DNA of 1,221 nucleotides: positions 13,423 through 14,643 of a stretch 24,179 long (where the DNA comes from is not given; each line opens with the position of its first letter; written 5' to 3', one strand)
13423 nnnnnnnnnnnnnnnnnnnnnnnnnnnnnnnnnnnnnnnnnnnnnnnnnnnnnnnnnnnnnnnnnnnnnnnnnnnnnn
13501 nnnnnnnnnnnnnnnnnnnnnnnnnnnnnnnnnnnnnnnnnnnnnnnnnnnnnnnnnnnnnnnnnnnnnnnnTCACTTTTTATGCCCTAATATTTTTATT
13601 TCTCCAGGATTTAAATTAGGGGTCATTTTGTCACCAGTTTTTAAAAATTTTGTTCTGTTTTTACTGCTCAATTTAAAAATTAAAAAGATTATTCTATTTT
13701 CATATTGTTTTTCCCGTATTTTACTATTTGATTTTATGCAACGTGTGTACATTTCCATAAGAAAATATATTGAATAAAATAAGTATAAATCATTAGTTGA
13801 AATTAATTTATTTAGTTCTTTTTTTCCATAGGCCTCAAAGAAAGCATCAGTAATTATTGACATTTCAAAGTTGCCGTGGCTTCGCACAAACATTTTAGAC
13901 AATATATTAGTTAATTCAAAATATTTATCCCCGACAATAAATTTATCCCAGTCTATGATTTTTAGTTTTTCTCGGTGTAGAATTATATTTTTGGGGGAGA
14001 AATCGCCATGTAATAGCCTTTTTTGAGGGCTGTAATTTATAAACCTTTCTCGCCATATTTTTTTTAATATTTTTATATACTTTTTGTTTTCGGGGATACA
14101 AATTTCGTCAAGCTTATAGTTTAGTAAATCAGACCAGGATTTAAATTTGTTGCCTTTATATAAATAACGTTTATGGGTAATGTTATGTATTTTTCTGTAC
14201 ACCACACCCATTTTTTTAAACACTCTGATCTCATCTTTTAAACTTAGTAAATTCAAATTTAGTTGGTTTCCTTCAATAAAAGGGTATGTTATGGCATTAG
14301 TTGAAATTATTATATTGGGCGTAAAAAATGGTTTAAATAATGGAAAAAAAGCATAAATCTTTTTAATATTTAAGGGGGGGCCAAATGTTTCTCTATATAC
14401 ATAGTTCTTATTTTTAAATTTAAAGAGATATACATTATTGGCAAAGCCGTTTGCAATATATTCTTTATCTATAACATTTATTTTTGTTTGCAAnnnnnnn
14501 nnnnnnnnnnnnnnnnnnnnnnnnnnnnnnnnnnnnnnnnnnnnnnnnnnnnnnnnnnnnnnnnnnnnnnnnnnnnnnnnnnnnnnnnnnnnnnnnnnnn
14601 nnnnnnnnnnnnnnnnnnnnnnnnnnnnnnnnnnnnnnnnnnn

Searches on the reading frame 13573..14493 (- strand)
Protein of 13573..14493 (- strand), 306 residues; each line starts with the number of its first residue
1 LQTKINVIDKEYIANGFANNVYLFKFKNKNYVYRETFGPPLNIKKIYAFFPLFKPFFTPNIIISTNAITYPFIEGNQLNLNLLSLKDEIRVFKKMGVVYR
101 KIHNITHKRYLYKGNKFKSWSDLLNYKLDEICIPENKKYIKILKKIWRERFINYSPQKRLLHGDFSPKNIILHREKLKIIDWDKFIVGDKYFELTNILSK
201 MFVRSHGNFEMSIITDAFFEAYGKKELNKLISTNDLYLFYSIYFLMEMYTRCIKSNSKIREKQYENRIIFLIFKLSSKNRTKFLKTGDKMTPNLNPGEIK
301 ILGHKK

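Call 3: search_protein_families(library=pfam, proteins=[window:13573-14493:-], max_evalue=0.01)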
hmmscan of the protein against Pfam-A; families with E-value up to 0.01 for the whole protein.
window:13573-14493:- (306 aa): 2 families
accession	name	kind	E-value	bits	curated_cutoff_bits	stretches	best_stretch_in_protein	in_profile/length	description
PF01636.29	APH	-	7.3e-09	36.2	23.2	1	68-204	73-215/239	Phosphotransferase enzyme family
PF01163.29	RIO1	-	6e-05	23.2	22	1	138-183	105-149/187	RIO domain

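Call 4: search_protein_families(library=ncbifam, proteins=[window:13573-14493:-], max_evalue=0.01)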
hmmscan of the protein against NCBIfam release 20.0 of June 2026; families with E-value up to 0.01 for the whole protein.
window:13573-14493:- (306 aa): 10 families
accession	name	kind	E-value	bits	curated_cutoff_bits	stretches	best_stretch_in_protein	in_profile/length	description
NF041256.1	GntI_guanitoxin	equivalog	9.2e-05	21.9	357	1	71-201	87-217/282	guanitoxin biosynthesis pre-guanitoxin N-oxide kinase GntI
TIGR02721.1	ycfN_thiK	equivalog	0.00019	20.7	299.45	1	145-200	133-188/256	thiamine kinase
NF033068.1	APH_3p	equivalog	0.00028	20.5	205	1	160-228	177-241/255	APH(3') family aminoglycoside O-phosphotransferase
NF051474.1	APH_3p_Ia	exception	0.00037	19.6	625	1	143-229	175-260/271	aminoglycoside O-phosphotransferase APH(3')-Ia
NF033059.2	APH_3p_I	exception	0.00046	19.6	400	1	146-228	174-253/267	APH(3')-I family aminoglycoside O-phosphotransferase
TIGR02906.1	spore_CotS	subfamily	0.00067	18.7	172.7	1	118-256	148-282/314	CotS family spore coat protein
TIGR02172.1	Fb_sc_TIGR02172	paralog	0.003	17.4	228.2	1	134-197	129-192/226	TIGR02172 family protein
NF046102.1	CellCycRegCcrZ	equivalog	0.0049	16.3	400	1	135-231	129-219/260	cell cycle regulator CcrZ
NF008738.0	PRK11768.1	equivalog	0.0054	16.1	194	1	91-190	122-228/327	serine/threonine protein kinase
TIGR03724.2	arch_bud32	equivalog_domain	0.0092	15.5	125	0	158-182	104-128/193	KEOPS complex kinase/ATPase Bud32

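Call 90: search_solved_structures(query=A11, max_evalue=0.01)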
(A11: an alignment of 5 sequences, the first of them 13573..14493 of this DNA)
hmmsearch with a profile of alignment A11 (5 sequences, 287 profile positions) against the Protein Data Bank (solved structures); distinct sequences matched with E-value up to 0.01: 15.
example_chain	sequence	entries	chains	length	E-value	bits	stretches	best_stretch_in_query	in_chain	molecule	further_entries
3w0m_A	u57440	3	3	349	5.1e-09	39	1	157-206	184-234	Hygromycin-B 4-O-kinase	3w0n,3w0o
3w0r_A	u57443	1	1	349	8.4e-09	38.3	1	157-206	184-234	Hygromycin-B 4-O-kinase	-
3w0s_A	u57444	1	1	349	1.6e-08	37.4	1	157-206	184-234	Hygromycin-B 4-O-kinase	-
3tyk_A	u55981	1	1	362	1.8e-08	37.2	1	157-206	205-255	Hygromycin-B 4-O-kinase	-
3w0q_A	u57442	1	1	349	7.3e-08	35.2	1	157-206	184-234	Hygromycin-B 4-O-kinase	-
3w0p_A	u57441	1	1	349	9.4e-08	34.8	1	157-206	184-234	Hygromycin-B 4-O-kinase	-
3uzr_A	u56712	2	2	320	3.9e-06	29.5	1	9-197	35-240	Aminoglycoside phosphotransferase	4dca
3ham_A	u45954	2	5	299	5.1e-06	29.2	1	9-197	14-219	Aminoglycoside phosphotransferase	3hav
7s3l_A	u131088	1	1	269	0.00014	24.5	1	150-207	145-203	Aminoglycoside phosphotransferase family protein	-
4feu_A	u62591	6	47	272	0.00017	24.2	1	157-203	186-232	Aminoglycoside 3'-phosphotransferase AphA1-IAB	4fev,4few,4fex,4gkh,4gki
4ej7_A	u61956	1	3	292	0.00019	24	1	157-203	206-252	Aminoglycoside 3'-phosphotransferase AphA1-IAB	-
3i0o_A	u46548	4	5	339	0.00061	22.3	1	98-194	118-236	Spectinomycin phosphotransferase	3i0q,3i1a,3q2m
9p9u_A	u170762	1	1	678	0.00084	21.9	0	155-189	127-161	Epidermal growth factor receptor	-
9o56_A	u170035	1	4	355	0.00091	21.8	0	160-240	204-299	Aminoglycoside phosphotransferase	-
8v3v_A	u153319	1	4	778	0.0025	20.3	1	137-204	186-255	Acyl-Coenzyme A dehydrogenase family, member 11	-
